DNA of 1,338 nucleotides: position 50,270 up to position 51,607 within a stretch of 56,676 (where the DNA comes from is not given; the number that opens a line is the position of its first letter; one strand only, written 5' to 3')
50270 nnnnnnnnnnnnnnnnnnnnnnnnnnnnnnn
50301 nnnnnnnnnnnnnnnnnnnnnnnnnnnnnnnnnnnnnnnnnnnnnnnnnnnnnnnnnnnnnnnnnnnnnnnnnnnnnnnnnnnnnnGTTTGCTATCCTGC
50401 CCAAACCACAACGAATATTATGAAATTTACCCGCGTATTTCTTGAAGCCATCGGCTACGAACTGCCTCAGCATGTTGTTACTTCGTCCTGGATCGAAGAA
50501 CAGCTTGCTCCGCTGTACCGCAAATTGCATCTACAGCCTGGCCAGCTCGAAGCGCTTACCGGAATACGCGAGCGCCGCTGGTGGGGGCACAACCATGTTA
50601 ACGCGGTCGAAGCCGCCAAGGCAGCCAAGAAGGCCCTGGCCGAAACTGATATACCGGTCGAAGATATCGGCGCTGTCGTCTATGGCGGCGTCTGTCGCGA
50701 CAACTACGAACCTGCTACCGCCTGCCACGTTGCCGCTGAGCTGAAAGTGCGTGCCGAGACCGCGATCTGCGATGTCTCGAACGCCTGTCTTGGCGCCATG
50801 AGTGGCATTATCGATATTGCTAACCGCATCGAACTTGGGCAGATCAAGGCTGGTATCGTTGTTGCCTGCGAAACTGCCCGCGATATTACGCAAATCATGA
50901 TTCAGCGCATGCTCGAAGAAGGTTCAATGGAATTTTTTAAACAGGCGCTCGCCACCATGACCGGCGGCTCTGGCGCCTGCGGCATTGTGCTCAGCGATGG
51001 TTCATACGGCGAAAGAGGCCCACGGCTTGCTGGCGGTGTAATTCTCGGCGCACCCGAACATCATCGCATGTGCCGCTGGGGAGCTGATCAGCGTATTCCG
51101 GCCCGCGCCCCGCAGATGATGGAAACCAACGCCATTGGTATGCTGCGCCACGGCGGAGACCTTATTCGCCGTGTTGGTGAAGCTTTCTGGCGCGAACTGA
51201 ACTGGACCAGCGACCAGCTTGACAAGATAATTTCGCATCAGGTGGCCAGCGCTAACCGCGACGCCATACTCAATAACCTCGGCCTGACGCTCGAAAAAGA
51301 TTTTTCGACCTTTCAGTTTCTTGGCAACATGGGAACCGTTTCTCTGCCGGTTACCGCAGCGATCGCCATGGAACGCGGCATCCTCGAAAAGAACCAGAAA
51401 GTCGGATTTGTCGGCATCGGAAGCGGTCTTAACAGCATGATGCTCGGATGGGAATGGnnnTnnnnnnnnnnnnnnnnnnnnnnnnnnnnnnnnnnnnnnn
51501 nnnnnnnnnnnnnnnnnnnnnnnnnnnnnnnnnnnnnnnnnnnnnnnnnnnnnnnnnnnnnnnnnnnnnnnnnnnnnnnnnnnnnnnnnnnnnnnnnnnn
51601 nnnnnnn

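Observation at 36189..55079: Single co-directional operon coupling a Pfa-like PUFA/polyketide synthase directly to oleABCD head-to-head olefin biosynthesis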

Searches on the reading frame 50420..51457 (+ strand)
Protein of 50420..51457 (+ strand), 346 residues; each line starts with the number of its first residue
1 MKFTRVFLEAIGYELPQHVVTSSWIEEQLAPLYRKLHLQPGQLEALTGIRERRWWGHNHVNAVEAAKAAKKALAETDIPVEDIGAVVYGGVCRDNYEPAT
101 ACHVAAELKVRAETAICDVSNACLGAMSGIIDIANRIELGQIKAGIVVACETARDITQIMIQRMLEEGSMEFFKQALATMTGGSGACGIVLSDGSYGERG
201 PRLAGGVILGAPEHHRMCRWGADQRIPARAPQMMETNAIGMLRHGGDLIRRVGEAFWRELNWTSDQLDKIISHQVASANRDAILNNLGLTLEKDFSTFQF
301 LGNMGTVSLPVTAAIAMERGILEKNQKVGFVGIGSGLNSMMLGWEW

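Call 3: search_protein_families(library=pfam, proteins=[window:50420-51457:+])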
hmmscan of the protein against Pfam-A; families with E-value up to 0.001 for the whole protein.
window:50420-51457:+ (346 aa): 2 families
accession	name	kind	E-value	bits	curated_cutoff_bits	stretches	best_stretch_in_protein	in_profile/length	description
PF08541.16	ACP_syn_III_C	-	1.9e-14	54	26.6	1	260-340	4-84/90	3-Oxoacyl-[acyl-carrier-protein (ACP)] synthase III C terminal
PF00108.29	Thiolase_N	-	7.2e-08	32.6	26.4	1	66-152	28-114/260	Thiolase, N-terminal domain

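Call 4: search_protein_families(library=ncbifam, proteins=[window:50420-51457:+])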
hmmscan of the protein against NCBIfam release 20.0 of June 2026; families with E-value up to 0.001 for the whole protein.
window:50420-51457:+ (346 aa): 17 families
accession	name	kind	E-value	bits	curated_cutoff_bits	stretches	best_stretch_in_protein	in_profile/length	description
NF006720.0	PRK09258.1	equivalog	1.9e-127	425.2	285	1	1-346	1-338/338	3-oxoacyl-ACP synthase III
NF006829.0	PRK09352.1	subfamily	2.1e-25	89.4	249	1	44-338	36-313/322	beta-ketoacyl-ACP synthase 3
TIGR00747.1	fabH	subfamily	1.3e-21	77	292.1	2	44-156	34-145/322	beta-ketoacyl-ACP synthase III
NF004623.0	PRK05963.1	equivalog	8.8e-20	71.2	437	2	8-151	8-142/328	beta-ketoacyl-ACP synthase III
NF005541.0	PRK07204.1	equivalog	5.8e-19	68.6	402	1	8-338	7-321/329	beta-ketoacyl-ACP synthase III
NF006516.0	PRK08963.1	equivalog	2.9e-08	32.9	560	1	57-167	32-142/436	acetyl-CoA C-acyltransferase FadI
NF003274.0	PRK04262.1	equivalog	3.3e-08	33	244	1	56-154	46-144/347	hydroxymethylglutaryl-CoA synthase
NF005308.0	PRK06840.1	equivalog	3.7e-08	32.8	315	1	5-134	4-125/339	3-oxoacyl-ACP synthase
NF006740.0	PRK09268.1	equivalog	7.1e-08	31.9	539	1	74-162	48-135/431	acetyl-CoA C-acetyltransferase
TIGR01930.1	AcCoA-C-Actrans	subfamily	1.4e-07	30.8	240.55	1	65-163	25-123/385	acetyl-CoA C-acyltransferase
NF005703.0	PRK07515.1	equivalog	7.4e-06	25.1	304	1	60-152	95-185/373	beta-ketoacyl-ACP synthase III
TIGR02446.1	FadI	equivalog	8.9e-05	21.7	711.55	1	59-152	28-122/430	acetyl-CoA C-acyltransferase FadI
NF009519.0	PRK12880.1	equivalog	0.00012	21.5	436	1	41-150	40-147/353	beta-ketoacyl-ACP synthase III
TIGR00748.1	HMG_CoA_syn_Arc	equivalog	0.00013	21.3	353.35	1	60-154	49-143/345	hydroxymethylglutaryl-CoA synthase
NF005293.2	PRK06816.1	subfamily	0.0003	20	450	0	59-156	60-155/378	StlD/DarB family beta-ketosynthase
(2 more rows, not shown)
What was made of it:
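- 50420..51460 (+): oleA, a thiolase-type enzyme for head-to-head Claisen condensation, 346 aa. NF006720 at 425 bits, above its cutoff of 285 (call 4).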

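Call 13: find_homologous_proteins(query=window:50420-51457:+, max_evalue=1e-20)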
Query window:50420-51457:+ (346 aa): 6137 proteins with E <= 1e-20 among 8000 candidates; the best 120 are listed.
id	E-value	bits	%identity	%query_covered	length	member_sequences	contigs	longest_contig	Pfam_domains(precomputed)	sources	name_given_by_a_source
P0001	1.2e-225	766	96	100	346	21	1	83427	PF00108.30,PF08541.17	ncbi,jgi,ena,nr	ncbi:MAG: 3-oxoacyl-ACP synthase III [Candidatus Riflebacteria bacterium HGW-Riflebacteria-2]|jgi:3-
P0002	4.1e-224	761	97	100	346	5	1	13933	PF00108.30,PF08541.17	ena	-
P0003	4.3e-223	758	96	100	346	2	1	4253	PF00108.30,PF08541.17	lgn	-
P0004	1.9e-222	756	95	100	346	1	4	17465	PF00108.30,PF08541.17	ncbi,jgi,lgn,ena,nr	ncbi:MAG: 3-oxoacyl-ACP synthase III [Candidatus Riflebacteria bacterium GWC2_50_8]|nr:MAG: 3-oxoacy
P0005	1.3e-211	720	91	100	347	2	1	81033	PF00108.30,PF08541.17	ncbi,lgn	-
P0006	8.4e-203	691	87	100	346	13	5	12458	PF00108.30,PF08541.17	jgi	jgi:3-oxoacyl-[acyl-carrier-protein] synthase-3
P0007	2.2e-202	690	87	100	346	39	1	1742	PF00108.30,PF08541.17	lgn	-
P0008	1.2e-198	677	84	100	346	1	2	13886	PF00108.30,PF08541.17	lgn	-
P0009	1.3e-198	677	83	100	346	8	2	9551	PF00108.30,PF08541.17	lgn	-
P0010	5.1e-198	675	84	100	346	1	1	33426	PF00108.30,PF08541.17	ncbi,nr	ncbi:MAG: 3-oxoacyl-ACP synthase III [Candidatus Riflebacteria bacterium]|nr:3-oxoacyl-ACP synthase 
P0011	5.2e-197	672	82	100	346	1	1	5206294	PF00108.30,PF08541.17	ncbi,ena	-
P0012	1.3e-195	667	83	100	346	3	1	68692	PF00108.30,PF08541.17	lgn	-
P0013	2.8e-195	666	83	100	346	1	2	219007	PF00108.30,PF08541.17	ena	-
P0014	1.9e-194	664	82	100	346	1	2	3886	PF00108.30,PF08541.17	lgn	-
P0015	2.0e-194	664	82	100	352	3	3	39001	PF00108.30,PF08541.17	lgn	-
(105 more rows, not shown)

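Call 16: find_related_loci(query=A1, collection=genome_contigs, flank=10000)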
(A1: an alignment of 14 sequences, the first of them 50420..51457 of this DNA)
Query A1 (346 aa) in genome_contigs; peptide patterns used: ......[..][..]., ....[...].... (x = any residue, [..] = any of these).
600 stretches matched a pattern (row limit reached: there are more); 585 encode a relative of the query (tblastn E <= 1e-3); the best 80 are kept; 80 distinct loci.
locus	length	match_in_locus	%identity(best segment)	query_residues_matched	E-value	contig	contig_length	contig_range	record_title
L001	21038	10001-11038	95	1-346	0e+0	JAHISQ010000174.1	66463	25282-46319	MAG: Candidatus Riflebacteria bacterium isolate MM_PC_MetaG.mb.182 MM_PC_MetaG.mb.182_k141_1817573, whole genome shotgun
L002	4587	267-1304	88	1-346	0e+0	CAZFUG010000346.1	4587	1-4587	MAG TPA_asm: uncultured bacterium isolate binchicken_co115_14 genome assembly, contig: NODE_26214_length_4587_cov_4.0249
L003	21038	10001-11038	87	1-346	0e+0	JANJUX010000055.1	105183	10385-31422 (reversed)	MAG: Candidatus Riflebacteria bacterium isolate RXS2_metabat.bin.35 RXS2_k141_133801, whole genome shotgun sequence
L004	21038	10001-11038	87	1-346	0e+0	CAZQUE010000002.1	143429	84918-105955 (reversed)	MAG TPA_asm: uncultured bacterium isolate SRP304446_co1_153 genome assembly, contig: NODE_33_length_143429_cov_11.257990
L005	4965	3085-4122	86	1-346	0e+0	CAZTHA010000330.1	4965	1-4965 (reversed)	MAG TPA_asm: uncultured bacterium isolate binchicken_co108_60 genome assembly, contig: NODE_34403_length_4965_cov_3.8362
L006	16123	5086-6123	83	1-346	0e+0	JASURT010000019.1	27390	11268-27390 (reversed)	MAG: Candidatus Ozemobacter sp. isolate DJKA78_ANT-KO_bin.22 scaffold_306, whole genome shotgun sequence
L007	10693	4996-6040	96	1-346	0e+0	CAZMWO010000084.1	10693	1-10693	MAG TPA_asm: uncultured bacterium isolate SRP192927_co6_749 genome assembly, contig: NODE_15789_length_10693_cov_3.78680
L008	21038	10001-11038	74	1-346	4e-174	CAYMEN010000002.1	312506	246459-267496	MAG TPA_asm: uncultured bacterium isolate SRP263991_co7_86 genome assembly, contig: NODE_6_length_312506_cov_11.144852,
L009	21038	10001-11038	71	1-346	2e-173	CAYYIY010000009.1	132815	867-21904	MAG TPA_asm: uncultured bacterium isolate binchicken_co135_188 genome assembly, contig: NODE_301_length_132815_cov_3.691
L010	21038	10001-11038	73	1-346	2e-173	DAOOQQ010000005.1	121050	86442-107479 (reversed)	MAG TPA_asm: Candidatus Ozemobacteraceae bacterium isolate AMR_MDS_2567 NODE_127_length_121050_cov_8.369478, whole genom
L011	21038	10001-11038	67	1-346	1e-165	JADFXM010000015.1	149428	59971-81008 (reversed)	MAG: Candidatus Riflebacteria bacterium isolate nDJH14bin3 nDJH14_bin3_NODE_15_length_149428_cov_101.285598, whole genom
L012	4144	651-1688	68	1-346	3e-162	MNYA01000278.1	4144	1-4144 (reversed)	MAG: bacterium CG2_30_54_10 isolate CG2_30_54_10 cg2_3.0_scaffold_22581_c, whole genome shotgun sequence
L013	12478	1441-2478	75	1-346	5e-174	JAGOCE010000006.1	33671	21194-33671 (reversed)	Candidatus Ozemobacteraceae bacterium isolate Go_SlDig_bin_287 Go_SlDig_3423_length_33671_cov_7.643185, whole genome sho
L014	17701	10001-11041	55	1-346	2e-129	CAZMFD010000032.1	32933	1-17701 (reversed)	MAG TPA_asm: uncultured Geobacteraceae bacterium isolate binchicken_co13_453 genome assembly, contig: NODE_1551_length_3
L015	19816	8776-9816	54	1-346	3e-128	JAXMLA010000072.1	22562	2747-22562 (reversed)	MAG: Desulfuromonadales bacterium isolate L4_maxbin.016_sub k141_4253, whole genome shotgun sequence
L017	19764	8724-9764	55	1-346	5e-128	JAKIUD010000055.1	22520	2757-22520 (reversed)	MAG: Desulfuromusa sp. isolate D100SM.bin.1 NODE_967_length_22520_cov_4.997633, whole genome shotgun sequence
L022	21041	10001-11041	55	1-346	2e-126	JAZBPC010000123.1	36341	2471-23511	MAG: Desulfuromusa sp. isolate bin.403 k117_4581176, whole genome shotgun sequence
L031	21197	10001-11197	47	1-346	2e-123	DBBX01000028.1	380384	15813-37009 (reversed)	MAG TPA_asm: Thiotrichaceae bacterium UBA973 UBA973_contig_103, whole genome shotgun sequence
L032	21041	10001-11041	54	1-346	1e-123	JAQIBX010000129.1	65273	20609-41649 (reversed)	MAG: Desulfuromusa sp. isolate GH17 k119_472209, whole genome shotgun sequence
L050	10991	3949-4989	54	1-346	8e-122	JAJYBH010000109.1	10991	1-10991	MAG: Deltaproteobacteria bacterium isolate BP8.bin69 NODE_9581_length_10991_cov_1.963641, whole genome shotgun sequence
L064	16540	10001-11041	54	1-346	1e-121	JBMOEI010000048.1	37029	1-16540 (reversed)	MAG: Desulfuromonadaceae bacterium isolate Deming_bin.100 contig2169, whole genome shotgun sequence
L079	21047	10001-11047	52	1-346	7e-121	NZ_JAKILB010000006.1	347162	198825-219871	Shewanella pneumatophori strain KCTC 23973 contig00006, whole genome shotgun sequence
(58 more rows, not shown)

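Call 22: search_protein_families(library=pfam, proteins=[L001:14792-15352:+, L001:15531-17171:-, L001:17086-18222:-, L001:18566-19624:+, L001:19621-20460:+])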
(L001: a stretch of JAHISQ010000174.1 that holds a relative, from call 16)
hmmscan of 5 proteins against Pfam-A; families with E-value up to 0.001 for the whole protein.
L001:14792-15352:+ (186 aa): 1 family
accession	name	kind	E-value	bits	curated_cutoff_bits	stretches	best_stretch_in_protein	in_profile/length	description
PF04366.17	Ysc84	-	6.2e-11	42.6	25.1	1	102-182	2-87/127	Las17-binding protein actin regulator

L001:15531-17171:- (546 aa): 3 families
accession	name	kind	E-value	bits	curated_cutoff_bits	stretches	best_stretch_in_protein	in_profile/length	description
PF02518.31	HATPase_c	-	2.1e-18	67.2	26.4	1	423-543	2-109/111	Histidine kinase-, DNA gyrase B-, and HSP90-like ATPase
PF08448.16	PAS_4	-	2.6e-08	34.5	23.1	1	184-294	1-109/110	PAS fold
PF00512.31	HisKA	-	0.0003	21.2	26.9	0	317-379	3-64/66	His Kinase A (phospho-acceptor) domain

L001:17086-18222:- (378 aa): 2 families
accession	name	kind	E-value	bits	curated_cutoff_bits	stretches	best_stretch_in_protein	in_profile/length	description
PF08495.15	FIST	-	6.6e-44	150.5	23.2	1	33-218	2-188/189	FIST N domain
PF10442.14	FIST_C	-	4.6e-25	88.7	28.5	1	221-355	1-130/131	FIST C domain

L001:18566-19624:+ (352 aa): 1 family
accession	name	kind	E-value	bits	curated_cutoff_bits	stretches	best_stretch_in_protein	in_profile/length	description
PF04307.19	YdjM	-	4.3e-31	108.2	29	1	1-172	1-168/176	YdjM inner membrane protein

L001:19621-20460:+ (279 aa): 1 family
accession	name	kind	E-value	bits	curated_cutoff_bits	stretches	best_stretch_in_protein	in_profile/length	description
PF02401.23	LYTB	-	6.7e-86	288.3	24.5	1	5-277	1-267/267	LytB protein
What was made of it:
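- Tried and rejected: L001 downstream shows only unrelated genes (call 22).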

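Call 25: search_protein_families(library=pfam, proteins=[L014:15311-16000:+, L022:8334-9800:+, L014:16065-17435:+, L017:16038-16853:+, L032:17922-18725:+, L017:17801-19201:+, L031:11269-12375:+, L050:6865-7911:+, L064:13792-14817:+, L079:2066-2884:+])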
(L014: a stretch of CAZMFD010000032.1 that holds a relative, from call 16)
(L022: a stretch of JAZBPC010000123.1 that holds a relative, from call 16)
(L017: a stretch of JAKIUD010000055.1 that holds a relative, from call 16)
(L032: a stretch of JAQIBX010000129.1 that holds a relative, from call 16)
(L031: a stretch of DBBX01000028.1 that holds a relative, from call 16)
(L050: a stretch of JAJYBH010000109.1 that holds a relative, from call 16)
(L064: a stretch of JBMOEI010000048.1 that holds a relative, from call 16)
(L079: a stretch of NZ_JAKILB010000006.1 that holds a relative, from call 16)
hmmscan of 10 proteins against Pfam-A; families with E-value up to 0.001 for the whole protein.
L014:15311-16000:+ (229 aa): 2 families
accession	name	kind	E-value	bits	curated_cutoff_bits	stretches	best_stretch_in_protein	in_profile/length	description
PF01648.25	ACPS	-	8.3e-14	52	25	1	127-188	2-67/111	4'-phosphopantetheinyl transferase superfamily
PF22624.1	AASDHPPT_N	-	1.3e-08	35.4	27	1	40-121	13-97/100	4'-phosphopantetheinyl transferase, N-terminal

L022:8334-9800:+ (488 aa): 5 families
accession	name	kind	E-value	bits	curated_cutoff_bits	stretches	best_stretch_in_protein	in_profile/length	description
PF07992.20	Pyr_redox_2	-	5.9e-32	111.7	26.1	1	34-351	3-291/291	Pyridine nucleotide-disulphide oxidoreductase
PF02852.28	Pyr_redox_dim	-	4.9e-17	62.6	25.3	1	375-478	4-109/110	Pyridine nucleotide-disulphide oxidoreductase, dimerisation domain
PF00070.33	Pyr_redox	-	1.5e-08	35.5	22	1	200-264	2-67/82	Pyridine nucleotide-disulphide oxidoreductase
PF13738.12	Pyr_redox_3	-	2.8e-05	23.9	30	1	147-335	113-305/305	Pyridine nucleotide-disulphide oxidoreductase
PF01134.28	GIDA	-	0.00058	19.5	22.1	0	35-92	3-58/391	Glucose inhibited division protein A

L014:16065-17435:+ (456 aa): 2 families
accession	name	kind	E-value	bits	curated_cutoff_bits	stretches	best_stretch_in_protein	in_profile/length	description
PF07995.17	GSDH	-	4.4e-11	43.1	25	1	210-380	97-278/332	Glucose / Sorbosone dehydrogenase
PF23500.1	DUF7133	-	1.5e-09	38.1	27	1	169-303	76-213/385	Domain of unknown function (DUF7133)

L017:16038-16853:+ (271 aa): 1 family
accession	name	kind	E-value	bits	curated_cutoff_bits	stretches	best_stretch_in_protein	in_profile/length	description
PF01925.25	TauE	-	1.3e-54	185.8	32.6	1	13-266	2-236/237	Sulfite exporter TauE/SafE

L032:17922-18725:+ (267 aa): 2 families
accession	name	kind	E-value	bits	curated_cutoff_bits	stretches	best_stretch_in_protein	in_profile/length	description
PF01875.22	Memo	-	3.9e-66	223.5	27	1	4-264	1-268/269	Memo-like protein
PF02900.23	LigB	-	2.9e-06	27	26.3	1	91-224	82-220/269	Catalytic LigB subunit of aromatic ring-opening dioxygenase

L017:17801-19201:+ (466 aa): 2 families
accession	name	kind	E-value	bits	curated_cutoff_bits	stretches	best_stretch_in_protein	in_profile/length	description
PF00749.27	tRNA-synt_1c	-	6.7e-105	350.9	23.4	1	4-305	2-314/314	tRNA synthetases class I (E and Q), catalytic domain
PF19269.4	Anticodon_2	-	4e-34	118.5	23.6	1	318-461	1-141/141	Anticodon binding domain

L031:11269-12375:+ (368 aa): 4 families
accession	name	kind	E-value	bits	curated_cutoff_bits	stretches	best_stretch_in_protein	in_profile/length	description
PF00817.25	IMS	-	3.6e-54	183.1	23.2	1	18-165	1-148/148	impB/mucB/samB family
PF11799.13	IMS_C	-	4.5e-24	85.4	20.7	1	251-360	1-102/109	impB/mucB/samB family C-terminal domain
PF11798.14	IMS_HHH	-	4.9e-07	30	24.4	1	180-208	4-32/32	IMS family HHH motif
PF21999.2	IMS_HHH_1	-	7e-07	30.1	27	1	194-241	5-53/53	DNA polymerase-iota, thumb domain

L050:6865-7911:+ (348 aa): 3 families
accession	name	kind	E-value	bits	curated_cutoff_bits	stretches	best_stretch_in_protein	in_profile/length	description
PF01212.27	Beta_elim_lyase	-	1e-98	330.7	27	1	6-294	1-285/288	Beta-eliminating lyase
PF00155.27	Aminotran_1_2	-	8.3e-05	22.4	19.7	1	39-309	44-326/361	Aminotransferase class I and II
PF01053.26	Cys_Met_Meta_PP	-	0.00018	20.6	27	1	36-188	51-191/381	Cys/Met metabolism PLP-dependent enzyme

L064:13792-14817:+ (341 aa): 0 families

L079:2066-2884:+ (272 aa): 8 families
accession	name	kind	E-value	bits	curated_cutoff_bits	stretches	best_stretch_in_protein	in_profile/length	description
PF00005.33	ABC_tran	-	6.7e-32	111.4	25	1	42-197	2-137/137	ABC transporter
PF13304.12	AAA_21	-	1.6e-12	48.5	27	1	136-227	213-300/304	AAA domain, putative AbiEii toxin, Type IV TA system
PF02463.25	SMC_N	-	1.2e-06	28.6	40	1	50-239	23-210/220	RecF/RecN/SMC N terminal domain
PF03193.22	RsgA_GTPase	-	9.8e-06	25.9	30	1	11-73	63-128/174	RsgA GTPase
PF13401.12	AAA_22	-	4e-05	24.4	27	1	51-153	5-83/130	AAA domain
PF09818.15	ABC_ATPase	-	4.9e-05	22.9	23.2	0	170-250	159-238/283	P-loop domain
PF13476.12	AAA_23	-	0.00034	21.8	27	1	44-72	17-40/201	AAA domain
PF13555.12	AAA_29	-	0.00083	19.5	27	0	45-68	16-39/61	P-loop containing region of AAA domain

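Call 29: search_solved_structures(query=window:50420-51457:+, show_alignments=1, max_evalue=1e-10)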
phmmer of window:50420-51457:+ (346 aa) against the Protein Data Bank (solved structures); distinct sequences matched with E-value up to 1e-10: 17.
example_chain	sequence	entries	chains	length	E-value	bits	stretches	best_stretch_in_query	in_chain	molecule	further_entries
3row_A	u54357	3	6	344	9.4e-46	159.8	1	3-343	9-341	3-oxoacyl-[ACP] synthase III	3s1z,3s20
3s21_A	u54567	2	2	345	9.5e-46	159.8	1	3-343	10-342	3-oxoacyl-[ACP] synthase III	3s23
5vxh_A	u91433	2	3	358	2.8e-45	158.3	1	3-343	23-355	3-oxoacyl-[ACP] synthase III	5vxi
5vxf_A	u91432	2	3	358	2.8e-45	158.3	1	3-343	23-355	3-oxoacyl-[ACP] synthase III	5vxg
3fk5_A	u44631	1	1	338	6.8e-45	157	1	3-343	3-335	3-oxoacyl-synthase III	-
5vxd_A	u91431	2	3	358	7.5e-45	156.9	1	3-343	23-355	3-oxoacyl-[ACP] synthase III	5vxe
6b2s_A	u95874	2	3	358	1e-44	156.4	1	3-343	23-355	3-oxoacyl-[ACP] synthase III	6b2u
6b2t_A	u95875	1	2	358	1.9e-44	155.5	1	3-343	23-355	3-oxoacyl-[ACP] synthase III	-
4kti_A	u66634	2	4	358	2e-44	155.5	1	3-343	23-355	3-oxoacyl-[ACP] synthase III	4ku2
4ktm_A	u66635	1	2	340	2.2e-44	155.3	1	3-343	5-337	3-oxoacyl-[ACP] synthase III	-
4ku3_A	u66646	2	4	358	2.7e-44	155.1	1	3-343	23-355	3-oxoacyl-[ACP] synthase III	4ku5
6b2r_A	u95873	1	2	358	2.7e-44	155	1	3-343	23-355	3-oxoacyl-[ACP] synthase III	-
8vd9_A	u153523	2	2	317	1.3e-15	60.7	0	40-158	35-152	Beta-ketoacyl-[acyl-carrier-protein] synthase III 1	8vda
2ebd_A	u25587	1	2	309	8.4e-13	51.5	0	44-153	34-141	3-oxoacyl-[acyl-carrier-protein] synthase 3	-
4ryb_A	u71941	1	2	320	1.2e-12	51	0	238-337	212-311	3-oxoacyl-[acyl-carrier-protein] synthase 3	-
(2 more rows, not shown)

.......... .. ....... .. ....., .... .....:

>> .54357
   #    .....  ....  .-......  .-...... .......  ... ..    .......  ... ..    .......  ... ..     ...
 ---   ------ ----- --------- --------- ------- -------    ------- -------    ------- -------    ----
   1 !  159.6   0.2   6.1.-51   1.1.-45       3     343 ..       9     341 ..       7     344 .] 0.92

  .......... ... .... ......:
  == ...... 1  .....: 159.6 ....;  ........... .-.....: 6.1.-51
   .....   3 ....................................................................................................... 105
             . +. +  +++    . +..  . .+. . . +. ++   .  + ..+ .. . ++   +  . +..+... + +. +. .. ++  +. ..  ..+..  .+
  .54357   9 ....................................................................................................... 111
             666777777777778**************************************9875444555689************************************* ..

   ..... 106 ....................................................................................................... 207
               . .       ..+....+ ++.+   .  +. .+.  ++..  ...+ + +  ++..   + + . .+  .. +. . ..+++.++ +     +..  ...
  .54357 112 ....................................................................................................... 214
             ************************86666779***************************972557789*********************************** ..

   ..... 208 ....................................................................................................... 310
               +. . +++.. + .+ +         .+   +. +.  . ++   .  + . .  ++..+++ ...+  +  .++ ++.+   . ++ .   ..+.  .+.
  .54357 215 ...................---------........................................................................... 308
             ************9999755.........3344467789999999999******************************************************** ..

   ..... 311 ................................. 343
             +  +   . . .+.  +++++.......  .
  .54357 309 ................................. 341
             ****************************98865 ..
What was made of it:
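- On OleA (head-to-head condensing thiolase): Alignment to 3ROW shows Glu97, Cys123, His273 and Asn303 conserved (call 29).
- Its match to X. campestris OleA is distant, at 160 bits (call 29).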

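Call 39: find_encoding_contigs(protein=P0001, flank=10000, max_places=2)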
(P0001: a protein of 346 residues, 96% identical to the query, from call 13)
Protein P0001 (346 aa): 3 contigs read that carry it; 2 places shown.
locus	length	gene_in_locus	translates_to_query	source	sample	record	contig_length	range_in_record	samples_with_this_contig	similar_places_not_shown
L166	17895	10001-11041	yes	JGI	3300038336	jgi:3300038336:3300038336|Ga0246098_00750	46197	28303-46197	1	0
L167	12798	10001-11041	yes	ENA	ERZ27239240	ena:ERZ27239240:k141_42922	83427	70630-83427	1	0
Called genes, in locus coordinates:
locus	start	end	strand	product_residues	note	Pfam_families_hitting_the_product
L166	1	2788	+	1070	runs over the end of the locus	PF00550:PP-binding, PF08659:KR, PF00106:adh_short, PF13561:adh_short_C2 (weak), PF21089:PKS_DH_N, PF14765:PS-DH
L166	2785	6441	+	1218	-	-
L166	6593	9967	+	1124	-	PF07977:FabA, PF22818:ApeI-like (faint), PF07977:FabA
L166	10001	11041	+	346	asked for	PF00108:Thiolase_N (weak), PF08541:ACP_syn_III_C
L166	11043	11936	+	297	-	PF00561:Abhydrolase_1, PF12146:Hydrolase_4, PF12697:Abhydrolase_6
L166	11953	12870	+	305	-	-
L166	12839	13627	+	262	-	PF00501:AMP-binding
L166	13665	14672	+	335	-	PF01073:3Beta_HSD, PF01370:Epimerase, PF02719:Polysacc_synt_2 (weak), PF04321:RmlD_sub_bind, PF05368:NmrA, PF13460:NAD_binding_10, PF16363:GDP_Man_Dehyd, PF07993:NAD_binding_4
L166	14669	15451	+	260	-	PF01209:Ubie_methyltran, PF08003:Methyltransf_9 (weak), PF13847:Methyltransf_31, PF08241:Methyltransf_11, PF08242:Methyltransf_12 (weak), PF13649:Methyltransf_25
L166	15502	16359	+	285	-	PF10502:Peptidase_S26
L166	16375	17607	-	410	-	PF13495:Phage_int_SAM_4, PF00589:Phage_integrase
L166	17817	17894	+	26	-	?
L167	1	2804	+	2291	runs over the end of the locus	PF00109:ketoacyl-synt, PF02801:Ketoacyl-synt_C, PF16197:KAsynt_C_assoc, PF00698:Acyl_transf_1, PF00550:PP-binding, PF00106:adh_short, PF08659:KR, PF21089:PKS_DH_N, +2 more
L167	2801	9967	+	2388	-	PF00109:ketoacyl-synt, PF02801:Ketoacyl-synt_C, PF16197:KAsynt_C_assoc (faint), PF00109:ketoacyl-synt, PF02801:Ketoacyl-synt_C, PF00698:Acyl_transf_1 (faint), PF07977:FabA, PF07977:FabA, +1 more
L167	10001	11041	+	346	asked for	PF00108:Thiolase_N (weak), PF08541:ACP_syn_III_C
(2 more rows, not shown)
